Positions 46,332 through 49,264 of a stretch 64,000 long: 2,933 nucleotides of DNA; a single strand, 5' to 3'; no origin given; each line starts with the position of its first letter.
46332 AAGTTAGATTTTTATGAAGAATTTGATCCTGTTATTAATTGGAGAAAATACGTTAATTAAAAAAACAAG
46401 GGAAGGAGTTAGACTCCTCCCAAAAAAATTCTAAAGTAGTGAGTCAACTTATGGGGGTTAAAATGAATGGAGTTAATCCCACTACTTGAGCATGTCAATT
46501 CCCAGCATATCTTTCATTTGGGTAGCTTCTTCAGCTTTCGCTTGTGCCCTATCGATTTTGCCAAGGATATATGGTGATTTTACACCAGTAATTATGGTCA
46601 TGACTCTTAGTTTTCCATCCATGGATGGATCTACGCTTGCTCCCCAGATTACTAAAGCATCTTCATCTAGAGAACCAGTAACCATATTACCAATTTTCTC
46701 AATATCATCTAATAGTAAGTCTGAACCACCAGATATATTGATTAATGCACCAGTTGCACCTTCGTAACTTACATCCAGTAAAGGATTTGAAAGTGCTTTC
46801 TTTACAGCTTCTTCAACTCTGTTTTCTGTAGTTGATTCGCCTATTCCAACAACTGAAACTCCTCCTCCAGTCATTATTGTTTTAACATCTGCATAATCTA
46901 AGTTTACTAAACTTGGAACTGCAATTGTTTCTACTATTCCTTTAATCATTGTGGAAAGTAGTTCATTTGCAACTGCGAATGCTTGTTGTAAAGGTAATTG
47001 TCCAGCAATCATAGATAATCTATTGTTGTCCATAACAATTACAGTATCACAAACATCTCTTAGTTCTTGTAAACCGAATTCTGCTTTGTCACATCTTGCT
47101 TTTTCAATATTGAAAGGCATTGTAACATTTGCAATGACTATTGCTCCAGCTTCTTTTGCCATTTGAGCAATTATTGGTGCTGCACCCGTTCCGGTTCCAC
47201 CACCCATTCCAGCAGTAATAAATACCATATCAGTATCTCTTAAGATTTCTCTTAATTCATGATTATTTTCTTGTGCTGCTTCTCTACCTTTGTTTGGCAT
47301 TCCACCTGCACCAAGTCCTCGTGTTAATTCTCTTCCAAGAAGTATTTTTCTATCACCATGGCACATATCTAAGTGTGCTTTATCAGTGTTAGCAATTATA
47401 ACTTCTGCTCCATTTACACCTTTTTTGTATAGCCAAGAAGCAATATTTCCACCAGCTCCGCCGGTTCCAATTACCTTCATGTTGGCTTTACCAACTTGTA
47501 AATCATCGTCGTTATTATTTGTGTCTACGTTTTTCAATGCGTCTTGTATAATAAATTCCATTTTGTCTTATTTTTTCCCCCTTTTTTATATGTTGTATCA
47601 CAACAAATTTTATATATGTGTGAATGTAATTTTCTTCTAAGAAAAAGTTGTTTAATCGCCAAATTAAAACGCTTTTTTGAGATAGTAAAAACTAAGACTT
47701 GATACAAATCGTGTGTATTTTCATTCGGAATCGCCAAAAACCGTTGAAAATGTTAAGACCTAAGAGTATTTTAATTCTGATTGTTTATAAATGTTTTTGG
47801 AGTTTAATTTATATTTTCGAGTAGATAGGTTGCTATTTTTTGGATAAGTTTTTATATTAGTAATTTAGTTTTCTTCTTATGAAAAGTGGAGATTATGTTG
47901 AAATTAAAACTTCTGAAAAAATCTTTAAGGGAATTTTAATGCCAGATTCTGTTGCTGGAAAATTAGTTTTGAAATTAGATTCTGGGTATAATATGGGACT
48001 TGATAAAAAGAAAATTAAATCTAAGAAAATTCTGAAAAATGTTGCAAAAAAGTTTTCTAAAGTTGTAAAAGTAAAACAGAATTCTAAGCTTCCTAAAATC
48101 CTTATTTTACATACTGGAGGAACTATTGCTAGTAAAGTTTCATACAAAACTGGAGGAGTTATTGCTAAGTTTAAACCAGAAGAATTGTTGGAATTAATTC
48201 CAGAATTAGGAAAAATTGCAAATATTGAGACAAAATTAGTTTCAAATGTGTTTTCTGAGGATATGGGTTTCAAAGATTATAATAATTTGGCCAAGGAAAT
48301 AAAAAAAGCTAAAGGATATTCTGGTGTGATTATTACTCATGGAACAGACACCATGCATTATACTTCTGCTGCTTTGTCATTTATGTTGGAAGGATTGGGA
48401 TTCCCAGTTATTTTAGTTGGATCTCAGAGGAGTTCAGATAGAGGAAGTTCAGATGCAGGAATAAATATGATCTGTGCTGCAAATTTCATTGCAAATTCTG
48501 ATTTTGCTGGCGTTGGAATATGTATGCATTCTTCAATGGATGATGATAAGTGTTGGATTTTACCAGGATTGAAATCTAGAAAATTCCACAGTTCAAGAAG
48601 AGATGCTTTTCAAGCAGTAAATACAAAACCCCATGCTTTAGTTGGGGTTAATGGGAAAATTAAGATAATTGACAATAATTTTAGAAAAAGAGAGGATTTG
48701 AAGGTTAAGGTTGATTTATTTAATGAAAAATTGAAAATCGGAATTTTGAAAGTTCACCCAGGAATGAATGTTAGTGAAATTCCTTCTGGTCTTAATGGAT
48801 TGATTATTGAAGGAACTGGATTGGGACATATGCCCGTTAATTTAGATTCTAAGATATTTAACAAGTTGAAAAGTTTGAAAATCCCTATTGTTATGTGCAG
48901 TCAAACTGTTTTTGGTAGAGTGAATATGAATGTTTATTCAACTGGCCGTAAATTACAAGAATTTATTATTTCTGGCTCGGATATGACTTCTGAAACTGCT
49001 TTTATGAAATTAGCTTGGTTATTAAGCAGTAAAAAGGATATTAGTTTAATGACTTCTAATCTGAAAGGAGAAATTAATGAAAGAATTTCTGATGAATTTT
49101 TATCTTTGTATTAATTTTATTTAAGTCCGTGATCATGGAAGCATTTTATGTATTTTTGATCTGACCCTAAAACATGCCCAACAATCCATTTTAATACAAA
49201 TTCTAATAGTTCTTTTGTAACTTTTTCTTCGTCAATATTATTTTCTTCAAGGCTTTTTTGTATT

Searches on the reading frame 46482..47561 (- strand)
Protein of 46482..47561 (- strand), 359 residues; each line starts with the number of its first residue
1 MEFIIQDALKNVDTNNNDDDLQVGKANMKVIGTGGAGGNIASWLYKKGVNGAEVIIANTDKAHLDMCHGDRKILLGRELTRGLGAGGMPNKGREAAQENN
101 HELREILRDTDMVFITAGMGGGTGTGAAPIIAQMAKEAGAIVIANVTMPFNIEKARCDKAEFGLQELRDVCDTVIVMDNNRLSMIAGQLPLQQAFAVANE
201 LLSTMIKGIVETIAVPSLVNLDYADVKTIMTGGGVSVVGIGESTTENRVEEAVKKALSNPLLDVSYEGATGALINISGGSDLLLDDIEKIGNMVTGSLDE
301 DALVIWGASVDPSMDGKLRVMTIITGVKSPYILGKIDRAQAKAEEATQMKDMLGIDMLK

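Call 3: search_protein_families(library=pfam, proteins=[window:46482-47561:-])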
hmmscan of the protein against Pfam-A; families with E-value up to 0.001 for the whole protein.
window:46482-47561:- (359 aa): 2 families
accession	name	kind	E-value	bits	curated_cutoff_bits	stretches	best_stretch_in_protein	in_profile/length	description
PF00091.31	Tubulin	-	7.9e-45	153.9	33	1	28-185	2-188/190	Tubulin/FtsZ family, GTPase domain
PF12327.13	FtsZ_C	-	7.6e-33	113.1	27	1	234-328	1-95/95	FtsZ family, C-terminal domain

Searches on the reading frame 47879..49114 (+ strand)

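Call 11: search_protein_families(library=ncbifam, proteins=[window:47879-49114:+])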
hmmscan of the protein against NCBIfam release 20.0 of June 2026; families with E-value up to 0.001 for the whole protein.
window:47879-49114:+ (411 aa): 6 families
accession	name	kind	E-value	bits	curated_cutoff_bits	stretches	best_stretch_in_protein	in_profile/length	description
NF003217.0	PRK04183.1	equivalog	3.2e-133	444.4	310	1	1-404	3-416/420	Glu-tRNA(Gln) amidotransferase subunit GatD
TIGR02153.1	gatD_arch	equivalog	4.2e-126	420.9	324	1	15-402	1-402/405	Glu-tRNA(Gln) amidotransferase subunit GatD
TIGR00519.1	asnASE_I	subfamily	9.7e-99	330.5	260.5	1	71-400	1-336/337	type I asparaginase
NF006998.0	PRK09461.1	equivalog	4.3e-43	147.8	376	1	73-400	5-335/337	asparaginase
TIGR00520.1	asnASE_II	subfamily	4.4e-36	124.5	314.3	1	51-386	4-340/352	type II asparaginase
NF008304.0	PRK11096.1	equivalog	3e-28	98.4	506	1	63-346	15-298/348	L-asparaginase 2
